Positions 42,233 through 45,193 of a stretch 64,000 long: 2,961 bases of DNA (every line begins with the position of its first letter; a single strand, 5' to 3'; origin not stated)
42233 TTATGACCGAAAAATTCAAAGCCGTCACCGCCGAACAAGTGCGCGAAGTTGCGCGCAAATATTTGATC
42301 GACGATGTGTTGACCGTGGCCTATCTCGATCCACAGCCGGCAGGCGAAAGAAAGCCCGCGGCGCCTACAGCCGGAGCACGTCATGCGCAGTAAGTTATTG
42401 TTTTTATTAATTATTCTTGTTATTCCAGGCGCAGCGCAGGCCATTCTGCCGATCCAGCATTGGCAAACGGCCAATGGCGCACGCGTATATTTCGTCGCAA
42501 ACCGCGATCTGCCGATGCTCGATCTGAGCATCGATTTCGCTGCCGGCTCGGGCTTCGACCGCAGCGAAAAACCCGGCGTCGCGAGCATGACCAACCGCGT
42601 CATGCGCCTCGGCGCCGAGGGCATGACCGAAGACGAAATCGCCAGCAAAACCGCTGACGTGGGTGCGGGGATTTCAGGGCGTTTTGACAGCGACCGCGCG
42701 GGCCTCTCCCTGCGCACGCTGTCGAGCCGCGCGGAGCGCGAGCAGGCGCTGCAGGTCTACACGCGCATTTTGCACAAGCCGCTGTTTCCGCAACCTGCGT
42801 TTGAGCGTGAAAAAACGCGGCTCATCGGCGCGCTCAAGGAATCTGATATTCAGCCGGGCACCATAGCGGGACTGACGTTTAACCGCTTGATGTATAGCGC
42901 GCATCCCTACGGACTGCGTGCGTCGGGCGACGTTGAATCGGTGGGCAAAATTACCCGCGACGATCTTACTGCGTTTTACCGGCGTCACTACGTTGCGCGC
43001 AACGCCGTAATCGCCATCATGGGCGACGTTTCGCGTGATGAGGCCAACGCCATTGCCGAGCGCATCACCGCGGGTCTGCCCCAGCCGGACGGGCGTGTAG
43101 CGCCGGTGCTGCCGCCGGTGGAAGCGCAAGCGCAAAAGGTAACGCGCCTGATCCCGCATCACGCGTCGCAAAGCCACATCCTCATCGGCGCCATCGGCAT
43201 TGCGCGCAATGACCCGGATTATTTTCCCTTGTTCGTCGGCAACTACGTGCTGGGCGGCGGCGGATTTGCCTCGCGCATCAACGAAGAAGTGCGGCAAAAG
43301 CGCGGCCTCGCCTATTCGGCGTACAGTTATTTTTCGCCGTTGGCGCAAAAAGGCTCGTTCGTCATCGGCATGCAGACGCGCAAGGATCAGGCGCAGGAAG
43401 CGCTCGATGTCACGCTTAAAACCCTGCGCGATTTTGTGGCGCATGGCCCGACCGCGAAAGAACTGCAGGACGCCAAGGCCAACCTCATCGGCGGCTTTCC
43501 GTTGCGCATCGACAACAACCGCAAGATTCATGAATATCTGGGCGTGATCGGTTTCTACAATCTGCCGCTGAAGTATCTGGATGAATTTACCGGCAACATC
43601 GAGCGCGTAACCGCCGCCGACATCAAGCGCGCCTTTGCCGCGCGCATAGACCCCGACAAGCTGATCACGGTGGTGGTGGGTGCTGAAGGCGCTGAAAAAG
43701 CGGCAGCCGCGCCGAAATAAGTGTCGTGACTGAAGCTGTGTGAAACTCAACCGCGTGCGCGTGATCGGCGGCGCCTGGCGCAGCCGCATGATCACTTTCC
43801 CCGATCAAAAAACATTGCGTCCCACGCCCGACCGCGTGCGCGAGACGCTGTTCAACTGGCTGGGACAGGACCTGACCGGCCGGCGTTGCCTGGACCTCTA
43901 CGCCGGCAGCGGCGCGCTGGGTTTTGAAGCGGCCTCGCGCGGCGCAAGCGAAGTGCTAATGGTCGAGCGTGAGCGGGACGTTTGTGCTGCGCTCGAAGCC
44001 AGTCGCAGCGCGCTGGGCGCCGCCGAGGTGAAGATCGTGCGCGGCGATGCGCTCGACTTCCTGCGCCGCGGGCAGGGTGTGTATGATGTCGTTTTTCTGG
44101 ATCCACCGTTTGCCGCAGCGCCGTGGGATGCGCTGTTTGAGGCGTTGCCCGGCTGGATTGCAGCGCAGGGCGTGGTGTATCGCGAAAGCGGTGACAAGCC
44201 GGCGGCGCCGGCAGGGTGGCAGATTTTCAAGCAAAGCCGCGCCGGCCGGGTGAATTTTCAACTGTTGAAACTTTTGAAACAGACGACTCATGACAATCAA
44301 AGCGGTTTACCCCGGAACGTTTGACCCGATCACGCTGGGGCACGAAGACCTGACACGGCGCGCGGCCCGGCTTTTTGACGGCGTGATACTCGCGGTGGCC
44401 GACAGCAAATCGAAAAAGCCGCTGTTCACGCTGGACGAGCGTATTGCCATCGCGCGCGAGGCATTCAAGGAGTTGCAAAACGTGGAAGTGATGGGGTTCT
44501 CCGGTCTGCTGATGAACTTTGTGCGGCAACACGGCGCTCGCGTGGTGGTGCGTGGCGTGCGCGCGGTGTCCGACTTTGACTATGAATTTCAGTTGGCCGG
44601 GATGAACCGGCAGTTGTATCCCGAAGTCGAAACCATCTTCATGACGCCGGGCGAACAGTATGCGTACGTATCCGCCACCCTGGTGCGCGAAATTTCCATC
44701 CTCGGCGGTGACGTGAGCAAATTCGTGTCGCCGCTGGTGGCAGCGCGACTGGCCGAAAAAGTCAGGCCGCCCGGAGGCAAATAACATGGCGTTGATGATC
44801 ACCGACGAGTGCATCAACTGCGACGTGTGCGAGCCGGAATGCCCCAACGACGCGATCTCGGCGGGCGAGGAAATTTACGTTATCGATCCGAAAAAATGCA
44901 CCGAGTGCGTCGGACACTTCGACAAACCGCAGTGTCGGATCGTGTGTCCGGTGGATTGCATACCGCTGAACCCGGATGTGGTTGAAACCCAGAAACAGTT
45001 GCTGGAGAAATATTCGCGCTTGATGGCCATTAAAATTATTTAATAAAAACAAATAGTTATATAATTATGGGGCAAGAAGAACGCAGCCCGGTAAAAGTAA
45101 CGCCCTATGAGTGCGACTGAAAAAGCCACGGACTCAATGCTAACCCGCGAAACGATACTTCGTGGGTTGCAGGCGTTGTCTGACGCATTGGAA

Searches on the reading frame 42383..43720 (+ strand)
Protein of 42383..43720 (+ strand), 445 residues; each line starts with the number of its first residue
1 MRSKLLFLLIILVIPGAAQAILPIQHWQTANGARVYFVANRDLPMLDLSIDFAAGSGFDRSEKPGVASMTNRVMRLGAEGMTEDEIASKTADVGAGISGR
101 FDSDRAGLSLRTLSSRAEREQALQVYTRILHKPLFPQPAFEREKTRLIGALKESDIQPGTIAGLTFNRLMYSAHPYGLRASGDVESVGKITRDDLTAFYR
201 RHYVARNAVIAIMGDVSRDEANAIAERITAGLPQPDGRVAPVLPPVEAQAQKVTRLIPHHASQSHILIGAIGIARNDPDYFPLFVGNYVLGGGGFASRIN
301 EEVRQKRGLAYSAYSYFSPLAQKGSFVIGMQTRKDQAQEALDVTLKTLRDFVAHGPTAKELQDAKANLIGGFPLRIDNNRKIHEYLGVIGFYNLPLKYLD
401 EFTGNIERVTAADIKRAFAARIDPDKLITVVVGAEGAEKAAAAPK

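Call 12: search_protein_families(library=pfam, proteins=[window:42383-43720:+])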
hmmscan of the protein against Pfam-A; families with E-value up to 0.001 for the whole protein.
window:42383-43720:+ (445 aa): 2 families
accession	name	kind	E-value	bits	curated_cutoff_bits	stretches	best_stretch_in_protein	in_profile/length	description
PF05193.26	Peptidase_M16_C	-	4.1e-40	138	23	1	189-368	1-181/181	Peptidase M16 inactive domain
PF00675.25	Peptidase_M16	-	0.00034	21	22.3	1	48-157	15-122/149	Insulinase (Peptidase family M16)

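Call 19: find_homologous_proteins(query=window:42383-43720:+, max_evalue=1e-40)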
Query window:42383-43720:+ (445 aa): 7739 proteins with E <= 1e-40 among 8000 candidates; the best 120 are listed.
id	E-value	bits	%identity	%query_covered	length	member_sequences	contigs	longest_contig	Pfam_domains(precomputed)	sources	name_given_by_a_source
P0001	2.9e-287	971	98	100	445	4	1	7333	PF05193.27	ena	-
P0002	9.5e-278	939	95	97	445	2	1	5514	PF00675.26,PF05193.27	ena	-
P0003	3.8e-274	927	94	97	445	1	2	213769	PF05193.27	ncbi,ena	-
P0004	1.2e-258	876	89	98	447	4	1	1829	PF00675.26,PF05193.27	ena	-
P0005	7.4e-254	861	87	97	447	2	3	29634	PF05193.27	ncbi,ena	-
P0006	5.4e-253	858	87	100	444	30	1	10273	PF00675.26,PF05193.27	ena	-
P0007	6.9e-251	851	86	100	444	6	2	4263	PF00675.26,PF05193.27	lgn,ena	-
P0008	5.3e-250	848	86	100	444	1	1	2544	PF00675.26,PF05193.27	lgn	-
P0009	2.7e-245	832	85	97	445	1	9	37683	PF00675.26,PF05193.27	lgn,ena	-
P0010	1.4e-244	830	84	100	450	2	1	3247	PF00675.26,PF05193.27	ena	-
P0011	2.2e-244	829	85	98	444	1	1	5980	PF05193.27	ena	-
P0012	1.7e-243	826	83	100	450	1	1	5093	PF00675.26,PF05193.27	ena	-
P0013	8.4e-243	824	84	98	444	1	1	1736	PF05193.27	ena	-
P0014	3.3e-242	822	83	100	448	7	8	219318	PF00675.26,PF05193.27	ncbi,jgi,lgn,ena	jgi:zinc protease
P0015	2.8e-241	819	83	98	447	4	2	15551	PF05193.27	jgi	-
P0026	1.2e-236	804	81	100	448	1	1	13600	PF00675.26,PF05193.27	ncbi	-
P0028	2.3e-236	803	80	100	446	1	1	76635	PF00675.26,PF05193.27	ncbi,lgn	-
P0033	6.2e-234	795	80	100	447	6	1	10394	PF00675.26,PF05193.27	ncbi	-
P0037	9.4e-233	791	82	93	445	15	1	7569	PF00675.26,PF05193.27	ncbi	-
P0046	4.7e-231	785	80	98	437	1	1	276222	PF00675.26,PF05193.27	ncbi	-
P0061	1.4e-223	761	77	97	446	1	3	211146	PF00675.26,PF05193.27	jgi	-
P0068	7.0e-211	719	75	98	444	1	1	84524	PF00675.26,PF05193.27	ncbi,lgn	-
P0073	2.1e-205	701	71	97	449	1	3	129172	PF00675.26,PF05193.27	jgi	jgi:zinc protease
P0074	6.8e-204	696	71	97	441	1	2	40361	PF00675.26,PF05193.27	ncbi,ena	-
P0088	2.3e-186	638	66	100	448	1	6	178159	PF00675.26,PF05193.27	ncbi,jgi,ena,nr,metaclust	ncbi:MAG: zinc protease [Betaproteobacteria bacterium RIFCSPLOWO2_12_FULL_62_58]|nr:MAG: zinc protea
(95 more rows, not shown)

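Call 22: find_encoding_contigs(protein=P0003, flank=10000, max_places=2)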
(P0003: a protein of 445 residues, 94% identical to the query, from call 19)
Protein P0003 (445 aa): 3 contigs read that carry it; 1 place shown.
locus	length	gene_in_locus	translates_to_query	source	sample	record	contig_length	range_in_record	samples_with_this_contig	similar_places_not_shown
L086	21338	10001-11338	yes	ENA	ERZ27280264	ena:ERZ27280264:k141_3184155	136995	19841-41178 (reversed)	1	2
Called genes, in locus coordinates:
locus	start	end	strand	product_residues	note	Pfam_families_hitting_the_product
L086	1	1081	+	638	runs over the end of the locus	PF14718:SLT_L, PF01464:SLT, PF27553:SLT_superhelical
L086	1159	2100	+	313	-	PF01073:3Beta_HSD, PF01370:Epimerase, PF03435:Sacchrp_dh_NADP (weak), PF04321:RmlD_sub_bind, PF05368:NmrA, PF13460:NAD_binding_10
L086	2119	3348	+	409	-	PF01743:PolyA_pol, PF12627:PolyA_pol_RNAbd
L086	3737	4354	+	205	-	PF02798:GST_N, PF13417:GST_N_3, PF13409:GST_N_2, PF00043:GST_C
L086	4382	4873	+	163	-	PF00775:Dioxygenase_C (weak), PF13620:CarboxypepD_reg (faint)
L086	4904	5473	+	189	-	PF00775:Dioxygenase_C, PF13620:CarboxypepD_reg (weak)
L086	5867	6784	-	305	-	PF18075:FtsX_ECD, PF02687:FtsX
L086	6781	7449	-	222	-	PF02463:SMC_N (faint), PF00005:ABC_tran, PF13191:AAA_16 (weak), PF13304:AAA_21 (faint)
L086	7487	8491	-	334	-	PF02881:SRP54_N, PF06414:Zeta_toxin (weak), PF00448:SRP54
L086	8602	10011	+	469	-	PF00675:Peptidase_M16, PF05193:Peptidase_M16_C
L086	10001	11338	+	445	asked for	PF05193:Peptidase_M16_C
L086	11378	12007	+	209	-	PF03602:Cons_hypoth95, PF05175:MTS (weak)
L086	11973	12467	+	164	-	PF01467:CTP_transf_like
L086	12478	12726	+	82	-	PF00037:Fer4 (weak), PF12838:Fer4_7 (weak)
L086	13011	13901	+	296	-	PF02498:Bro-N (weak)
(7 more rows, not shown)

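Call 23: find_encoding_contigs(protein=P0014, flank=10000, max_places=2)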
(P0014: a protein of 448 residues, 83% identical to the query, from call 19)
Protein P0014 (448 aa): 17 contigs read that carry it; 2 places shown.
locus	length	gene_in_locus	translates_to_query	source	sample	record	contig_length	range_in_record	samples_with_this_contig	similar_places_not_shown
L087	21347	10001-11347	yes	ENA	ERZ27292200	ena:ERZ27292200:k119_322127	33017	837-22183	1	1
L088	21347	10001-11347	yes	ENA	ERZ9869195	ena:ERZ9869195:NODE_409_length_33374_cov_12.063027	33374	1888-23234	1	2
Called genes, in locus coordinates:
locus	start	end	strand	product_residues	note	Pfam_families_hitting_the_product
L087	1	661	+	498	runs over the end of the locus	?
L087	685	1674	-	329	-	PF03401:TctC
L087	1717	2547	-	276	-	PF04909:Amidohydro_2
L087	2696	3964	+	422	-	PF07690:MFS_1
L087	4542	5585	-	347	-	PF23023:Anti-Pycsar_Apyc1 (weak)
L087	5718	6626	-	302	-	PF18075:FtsX_ECD, PF02687:FtsX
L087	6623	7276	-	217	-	PF02463:SMC_N (weak), PF00005:ABC_tran, PF13304:AAA_21 (weak)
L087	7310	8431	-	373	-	PF02881:SRP54_N, PF06414:Zeta_toxin (weak), PF00448:SRP54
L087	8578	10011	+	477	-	PF00675:Peptidase_M16, PF05193:Peptidase_M16_C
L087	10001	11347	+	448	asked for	PF00675:Peptidase_M16 (weak), PF05193:Peptidase_M16_C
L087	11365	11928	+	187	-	PF03602:Cons_hypoth95, PF05175:MTS (weak)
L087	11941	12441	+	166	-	PF01467:CTP_transf_like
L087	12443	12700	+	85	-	PF00037:Fer4 (weak), PF12838:Fer4_7 (weak)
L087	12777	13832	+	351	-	PF04909:Amidohydro_2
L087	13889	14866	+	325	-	PF03401:TctC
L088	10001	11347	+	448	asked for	PF00675:Peptidase_M16 (weak), PF05193:Peptidase_M16_C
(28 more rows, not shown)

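Call 24: find_encoding_contigs(protein=P0046, flank=10000, max_places=2)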
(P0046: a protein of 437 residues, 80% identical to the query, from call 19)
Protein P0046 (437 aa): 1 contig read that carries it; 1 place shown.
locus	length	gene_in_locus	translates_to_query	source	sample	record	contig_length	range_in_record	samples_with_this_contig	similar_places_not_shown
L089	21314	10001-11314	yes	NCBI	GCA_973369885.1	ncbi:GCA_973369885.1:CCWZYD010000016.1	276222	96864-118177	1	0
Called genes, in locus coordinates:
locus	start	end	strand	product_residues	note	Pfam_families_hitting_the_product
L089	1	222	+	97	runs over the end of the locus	-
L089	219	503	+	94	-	PF05016:ParE_toxin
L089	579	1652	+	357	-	PF03401:TctC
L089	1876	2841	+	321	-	PF03401:TctC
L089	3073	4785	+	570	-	PF00732:GMC_oxred_N, PF00890:FAD_binding_2 (faint), PF05199:GMC_oxred_C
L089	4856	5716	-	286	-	PF00140:Sigma70_r1_2 (faint), PF04542:Sigma70_r2, PF04545:Sigma70_r4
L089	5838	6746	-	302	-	PF18075:FtsX_ECD, PF02687:FtsX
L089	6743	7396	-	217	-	PF00005:ABC_tran, PF13304:AAA_21 (weak)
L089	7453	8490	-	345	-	PF02881:SRP54_N, PF06414:Zeta_toxin (weak), PF00448:SRP54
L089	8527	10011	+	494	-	PF00675:Peptidase_M16, PF05193:Peptidase_M16_C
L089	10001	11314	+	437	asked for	PF00675:Peptidase_M16 (weak), PF05193:Peptidase_M16_C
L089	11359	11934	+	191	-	PF03602:Cons_hypoth95, PF05175:MTS (weak)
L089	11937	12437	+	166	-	PF01467:CTP_transf_like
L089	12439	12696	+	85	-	PF00037:Fer4 (weak), PF12838:Fer4_7 (weak)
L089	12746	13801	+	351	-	PF04909:Amidohydro_2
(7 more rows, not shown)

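Call 25: find_encoding_contigs(protein=P0061, flank=10000, max_places=1)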
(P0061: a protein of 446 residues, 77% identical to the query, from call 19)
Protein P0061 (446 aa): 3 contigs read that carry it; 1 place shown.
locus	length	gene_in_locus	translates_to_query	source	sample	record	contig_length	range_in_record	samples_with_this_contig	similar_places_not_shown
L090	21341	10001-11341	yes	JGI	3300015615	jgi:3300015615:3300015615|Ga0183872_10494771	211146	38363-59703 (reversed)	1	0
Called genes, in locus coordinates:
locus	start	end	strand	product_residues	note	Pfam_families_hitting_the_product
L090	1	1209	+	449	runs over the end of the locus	PF04052:TolB_N, PF26550:Tricorn_2nd, PF26549:Tricorn_N (weak), PF00930:DPPIV_N (faint), PF07676:PD40 (weak), PF07676:PD40 (weak), PF26549:Tricorn_N, PF07676:PD40, +1 more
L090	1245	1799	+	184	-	PF00691:OmpA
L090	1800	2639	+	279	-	PF13428:TPR_14 (faint), PF07719:TPR_2 (faint), PF13181:TPR_8 (faint), PF16331:TolA_bind_tri, PF13371:TPR_9 (faint), PF13525:YfiO, PF13432:TPR_16, PF13174:TPR_6 (weak), +1 more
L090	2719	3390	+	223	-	PF00733:Asn_synthase, PF02568:ThiI (faint), PF06508:QueC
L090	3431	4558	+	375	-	PF04143:Sulf_transp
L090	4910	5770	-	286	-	PF00140:Sigma70_r1_2 (faint), PF04542:Sigma70_r2, PF04545:Sigma70_r4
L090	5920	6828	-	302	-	PF18075:FtsX_ECD, PF02687:FtsX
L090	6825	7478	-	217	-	PF02463:SMC_N (faint), PF00005:ABC_tran, PF13191:AAA_16 (faint), PF13304:AAA_21 (faint)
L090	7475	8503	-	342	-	PF02881:SRP54_N, PF06414:Zeta_toxin (weak), PF00448:SRP54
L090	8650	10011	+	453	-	PF00675:Peptidase_M16, PF05193:Peptidase_M16_C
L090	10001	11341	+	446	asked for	PF00675:Peptidase_M16, PF05193:Peptidase_M16_C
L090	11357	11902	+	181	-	PF03602:Cons_hypoth95, PF05175:MTS (weak), PF13847:Methyltransf_31 (weak)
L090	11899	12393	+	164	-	PF01467:CTP_transf_like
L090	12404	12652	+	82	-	PF00037:Fer4 (weak), PF12838:Fer4_7 (weak)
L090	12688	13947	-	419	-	PF01070:FMN_dh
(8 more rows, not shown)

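Call 26: find_encoding_contigs(protein=P0073, flank=10000, max_places=1)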
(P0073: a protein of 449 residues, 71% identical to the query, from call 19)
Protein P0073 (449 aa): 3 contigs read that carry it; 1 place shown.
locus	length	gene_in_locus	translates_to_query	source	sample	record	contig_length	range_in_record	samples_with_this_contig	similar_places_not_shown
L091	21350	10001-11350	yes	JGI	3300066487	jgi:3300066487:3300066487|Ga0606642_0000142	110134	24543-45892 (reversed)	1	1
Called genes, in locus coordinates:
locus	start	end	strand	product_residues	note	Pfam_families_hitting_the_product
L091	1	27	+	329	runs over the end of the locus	PF02628:COX15-CtaA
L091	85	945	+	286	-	PF01040:UbiA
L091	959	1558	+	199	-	PF00578:AhpC-TSA, PF02630:SCO1-SenC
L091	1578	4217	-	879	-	PF03993:DUF349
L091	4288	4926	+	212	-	PF06271:RDD (weak)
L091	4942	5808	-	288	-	PF00140:Sigma70_r1_2 (weak), PF04542:Sigma70_r2, PF04545:Sigma70_r4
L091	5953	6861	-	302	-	PF18075:FtsX_ECD, PF02687:FtsX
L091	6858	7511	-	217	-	PF00005:ABC_tran, PF13191:AAA_16 (faint), PF13304:AAA_21 (faint)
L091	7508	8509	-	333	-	PF02881:SRP54_N, PF06414:Zeta_toxin, PF00448:SRP54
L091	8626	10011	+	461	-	PF00675:Peptidase_M16, PF05193:Peptidase_M16_C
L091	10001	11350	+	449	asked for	PF00675:Peptidase_M16 (weak), PF05193:Peptidase_M16_C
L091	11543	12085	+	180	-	PF03602:Cons_hypoth95, PF05175:MTS (weak)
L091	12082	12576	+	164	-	PF01467:CTP_transf_like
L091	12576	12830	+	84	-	PF00037:Fer4 (weak), PF13237:Fer4_10 (faint), PF12838:Fer4_7 (weak)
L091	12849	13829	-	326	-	PF03401:TctC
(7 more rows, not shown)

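Call 27: find_encoding_contigs(protein=P0088, flank=10000, max_places=1)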
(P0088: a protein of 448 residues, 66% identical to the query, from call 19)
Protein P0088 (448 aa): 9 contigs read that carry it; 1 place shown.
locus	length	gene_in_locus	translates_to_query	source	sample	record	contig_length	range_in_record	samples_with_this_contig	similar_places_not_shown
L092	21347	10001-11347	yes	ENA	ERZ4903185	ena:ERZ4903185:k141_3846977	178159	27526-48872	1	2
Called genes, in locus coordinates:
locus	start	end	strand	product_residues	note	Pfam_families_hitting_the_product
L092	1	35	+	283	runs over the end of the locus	PF00510:COX3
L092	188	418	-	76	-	PF11137:DUF2909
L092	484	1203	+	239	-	PF02104:SURF1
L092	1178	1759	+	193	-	PF26971:TM-like_Thioredoxin-like_C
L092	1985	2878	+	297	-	PF01040:UbiA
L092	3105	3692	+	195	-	PF00578:AhpC-TSA, PF02630:SCO1-SenC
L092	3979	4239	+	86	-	-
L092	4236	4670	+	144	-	PF01850:PIN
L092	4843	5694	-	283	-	PF00140:Sigma70_r1_2, PF04542:Sigma70_r2, PF04545:Sigma70_r4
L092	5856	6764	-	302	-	PF18075:FtsX_ECD, PF02687:FtsX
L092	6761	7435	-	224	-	PF00005:ABC_tran, PF13304:AAA_21 (faint)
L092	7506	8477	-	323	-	PF02881:SRP54_N, PF06414:Zeta_toxin (weak), PF00448:SRP54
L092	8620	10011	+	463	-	PF00675:Peptidase_M16, PF05193:Peptidase_M16_C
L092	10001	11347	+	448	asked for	PF00675:Peptidase_M16, PF05193:Peptidase_M16_C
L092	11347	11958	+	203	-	PF03602:Cons_hypoth95, PF05175:MTS (weak)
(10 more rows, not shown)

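Call 59: list_cluster_members(proteins=[P0003, P0005, P0014, P0026, P0028, P0033, P0046, P0068, P0074, P0037])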
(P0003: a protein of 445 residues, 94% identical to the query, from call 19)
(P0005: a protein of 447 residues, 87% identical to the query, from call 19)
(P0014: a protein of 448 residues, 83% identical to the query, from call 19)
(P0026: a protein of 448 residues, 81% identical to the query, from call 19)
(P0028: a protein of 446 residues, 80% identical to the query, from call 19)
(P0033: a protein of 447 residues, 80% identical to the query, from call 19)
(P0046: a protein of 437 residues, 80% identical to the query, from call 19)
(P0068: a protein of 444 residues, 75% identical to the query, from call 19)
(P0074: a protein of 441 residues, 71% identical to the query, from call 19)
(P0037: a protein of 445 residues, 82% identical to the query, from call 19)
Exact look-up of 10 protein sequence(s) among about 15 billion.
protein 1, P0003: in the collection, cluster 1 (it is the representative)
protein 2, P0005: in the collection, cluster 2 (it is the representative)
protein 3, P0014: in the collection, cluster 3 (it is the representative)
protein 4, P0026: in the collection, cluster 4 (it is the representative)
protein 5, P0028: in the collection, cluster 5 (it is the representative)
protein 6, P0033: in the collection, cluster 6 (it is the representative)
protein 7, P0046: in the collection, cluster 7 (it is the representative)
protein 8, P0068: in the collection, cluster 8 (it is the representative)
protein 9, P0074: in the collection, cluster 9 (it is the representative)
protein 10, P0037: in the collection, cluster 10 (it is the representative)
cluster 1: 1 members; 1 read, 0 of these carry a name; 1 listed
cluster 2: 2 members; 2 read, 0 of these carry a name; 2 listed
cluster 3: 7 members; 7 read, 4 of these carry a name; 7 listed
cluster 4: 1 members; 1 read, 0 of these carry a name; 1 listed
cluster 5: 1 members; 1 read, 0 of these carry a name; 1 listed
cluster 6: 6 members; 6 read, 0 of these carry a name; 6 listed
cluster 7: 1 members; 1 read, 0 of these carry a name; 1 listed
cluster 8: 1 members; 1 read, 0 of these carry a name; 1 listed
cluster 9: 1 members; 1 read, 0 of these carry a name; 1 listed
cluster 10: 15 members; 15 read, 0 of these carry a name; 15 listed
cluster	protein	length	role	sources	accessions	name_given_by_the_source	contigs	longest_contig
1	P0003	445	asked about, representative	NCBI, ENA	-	-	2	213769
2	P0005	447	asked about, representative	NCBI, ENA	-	-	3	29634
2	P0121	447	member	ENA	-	-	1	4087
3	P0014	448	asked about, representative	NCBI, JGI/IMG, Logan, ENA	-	zinc protease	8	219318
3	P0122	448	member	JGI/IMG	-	zinc protease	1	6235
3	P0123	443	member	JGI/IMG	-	zinc protease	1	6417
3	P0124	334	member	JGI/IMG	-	zinc protease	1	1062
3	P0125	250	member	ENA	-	-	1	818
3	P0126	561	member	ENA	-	-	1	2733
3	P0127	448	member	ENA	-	-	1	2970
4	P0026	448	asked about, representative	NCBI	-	-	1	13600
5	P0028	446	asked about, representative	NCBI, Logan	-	-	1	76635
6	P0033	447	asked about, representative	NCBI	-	-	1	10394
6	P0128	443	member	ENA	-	-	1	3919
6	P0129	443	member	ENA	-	-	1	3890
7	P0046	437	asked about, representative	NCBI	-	-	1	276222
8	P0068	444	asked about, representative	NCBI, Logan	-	-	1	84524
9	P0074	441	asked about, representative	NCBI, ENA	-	-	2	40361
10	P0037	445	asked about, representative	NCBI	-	-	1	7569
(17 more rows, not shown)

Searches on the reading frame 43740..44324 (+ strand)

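Call 10: search_protein_families(library=pfam, proteins=[window:43740-44324:+])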
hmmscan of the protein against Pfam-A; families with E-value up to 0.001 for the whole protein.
window:43740-44324:+ (194 aa): 3 families
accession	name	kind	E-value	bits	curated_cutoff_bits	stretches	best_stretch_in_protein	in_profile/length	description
PF03602.21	Cons_hypoth95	-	7.8e-48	163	24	1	6-176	1-181/182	Conserved hypothetical protein 95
PF05175.20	MTS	-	2.5e-06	27.7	23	1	35-126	21-110/170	Methyltransferase small domain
PF13847.12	Methyltransf_31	-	0.00053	20.1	27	1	48-126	5-86/145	Methyltransferase domain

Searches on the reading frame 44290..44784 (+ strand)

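Call 10: search_protein_families(library=pfam, proteins=[window:44290-44784:+])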
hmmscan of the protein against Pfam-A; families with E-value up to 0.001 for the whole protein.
window:44290-44784:+ (164 aa): 2 families
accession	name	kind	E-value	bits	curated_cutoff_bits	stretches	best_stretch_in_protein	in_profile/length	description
PF01467.32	CTP_transf_like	-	2.4e-26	92.9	21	1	6-134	1-132/133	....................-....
PF08218.17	Citrate_ly_lig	-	0.0006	20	20.9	0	12-69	9-64/182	Citrate lyase ligase C-terminal domain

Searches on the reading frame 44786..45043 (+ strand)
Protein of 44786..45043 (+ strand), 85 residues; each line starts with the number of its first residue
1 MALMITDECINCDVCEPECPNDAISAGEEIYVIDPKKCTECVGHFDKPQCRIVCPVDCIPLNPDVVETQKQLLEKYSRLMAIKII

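Call 10: search_protein_families(library=pfam, proteins=[window:44786-45043:+])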
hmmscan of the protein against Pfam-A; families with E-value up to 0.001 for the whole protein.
window:44786-45043:+ (85 aa): 4 families
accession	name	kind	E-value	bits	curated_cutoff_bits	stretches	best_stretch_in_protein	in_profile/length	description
PF00037.32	Fer4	-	1.8e-07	31.1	21.1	1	6-25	5-24/24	4Fe-4S binding domain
PF12838.12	Fer4_7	-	4.7e-06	27.4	27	1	9-58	2-52/52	4Fe-4S dicluster domain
PF14697.11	Fer4_21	-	0.00023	21.7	35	1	5-60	4-58/59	4Fe-4S dicluster domain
PF13187.11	Fer4_9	-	0.00089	19.7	27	0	8-59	1-52/52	4Fe-4S dicluster domain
